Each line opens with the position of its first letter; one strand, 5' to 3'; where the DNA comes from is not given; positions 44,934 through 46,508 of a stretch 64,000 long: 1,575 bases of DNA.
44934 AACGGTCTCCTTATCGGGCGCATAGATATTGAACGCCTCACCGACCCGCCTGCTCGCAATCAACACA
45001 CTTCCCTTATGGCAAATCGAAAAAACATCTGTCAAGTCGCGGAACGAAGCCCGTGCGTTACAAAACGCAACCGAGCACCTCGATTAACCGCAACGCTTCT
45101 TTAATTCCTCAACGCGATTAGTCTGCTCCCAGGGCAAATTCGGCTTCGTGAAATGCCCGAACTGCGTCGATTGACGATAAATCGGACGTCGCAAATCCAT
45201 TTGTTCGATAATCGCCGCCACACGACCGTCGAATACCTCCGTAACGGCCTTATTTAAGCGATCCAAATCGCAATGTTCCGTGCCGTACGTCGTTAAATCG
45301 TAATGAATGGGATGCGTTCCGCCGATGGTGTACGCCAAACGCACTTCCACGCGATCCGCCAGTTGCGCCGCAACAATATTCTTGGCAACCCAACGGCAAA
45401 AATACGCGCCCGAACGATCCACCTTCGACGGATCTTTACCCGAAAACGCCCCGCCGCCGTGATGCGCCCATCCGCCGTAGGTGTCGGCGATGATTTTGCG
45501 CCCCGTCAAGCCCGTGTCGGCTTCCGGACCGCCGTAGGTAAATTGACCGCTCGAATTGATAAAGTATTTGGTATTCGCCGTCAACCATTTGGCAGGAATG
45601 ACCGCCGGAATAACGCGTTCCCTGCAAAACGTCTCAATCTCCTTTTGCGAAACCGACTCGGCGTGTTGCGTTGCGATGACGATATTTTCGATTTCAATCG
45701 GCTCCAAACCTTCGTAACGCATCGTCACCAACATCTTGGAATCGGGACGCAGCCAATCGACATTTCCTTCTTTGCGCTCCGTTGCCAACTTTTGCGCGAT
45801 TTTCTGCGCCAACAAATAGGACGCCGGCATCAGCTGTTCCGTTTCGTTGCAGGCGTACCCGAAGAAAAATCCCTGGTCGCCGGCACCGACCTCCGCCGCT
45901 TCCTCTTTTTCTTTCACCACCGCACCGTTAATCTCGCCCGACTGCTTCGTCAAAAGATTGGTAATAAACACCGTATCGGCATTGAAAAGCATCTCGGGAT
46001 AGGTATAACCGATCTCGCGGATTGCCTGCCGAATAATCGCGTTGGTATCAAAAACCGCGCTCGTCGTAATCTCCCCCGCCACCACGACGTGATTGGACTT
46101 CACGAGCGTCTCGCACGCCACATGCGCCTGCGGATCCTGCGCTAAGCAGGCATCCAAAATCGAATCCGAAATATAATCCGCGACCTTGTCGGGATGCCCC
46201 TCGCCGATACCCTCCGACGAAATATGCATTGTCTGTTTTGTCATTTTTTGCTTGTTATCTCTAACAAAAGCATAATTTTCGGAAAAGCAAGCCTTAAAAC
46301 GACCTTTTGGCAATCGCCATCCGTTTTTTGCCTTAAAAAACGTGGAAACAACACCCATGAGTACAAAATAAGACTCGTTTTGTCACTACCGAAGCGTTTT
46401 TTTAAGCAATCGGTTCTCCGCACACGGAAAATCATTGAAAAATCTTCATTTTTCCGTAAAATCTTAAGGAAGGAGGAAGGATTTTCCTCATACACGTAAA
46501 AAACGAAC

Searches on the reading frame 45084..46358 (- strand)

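Call 66: search_protein_families(library=pfam, proteins=[window:45084-46358:-], max_evalue=0.00001)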
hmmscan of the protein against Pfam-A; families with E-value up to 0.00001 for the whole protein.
window:45084-46358:- (424 aa): 3 families
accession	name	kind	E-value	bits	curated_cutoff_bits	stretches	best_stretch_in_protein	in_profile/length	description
PF02773.21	S-AdoMet_synt_C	-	2.3e-58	196.5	25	1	276-412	2-138/138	S-adenosylmethionine synthetase, C-terminal domain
PF02772.21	S-AdoMet_synt_M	-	1.7e-39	135.1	29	1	156-273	1-120/120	S-adenosylmethionine synthetase, central domain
PF00438.25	S-AdoMet_synt_N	-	1.4e-35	122.3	33.1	1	45-140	3-98/99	S-adenosylmethionine synthetase, N-terminal domain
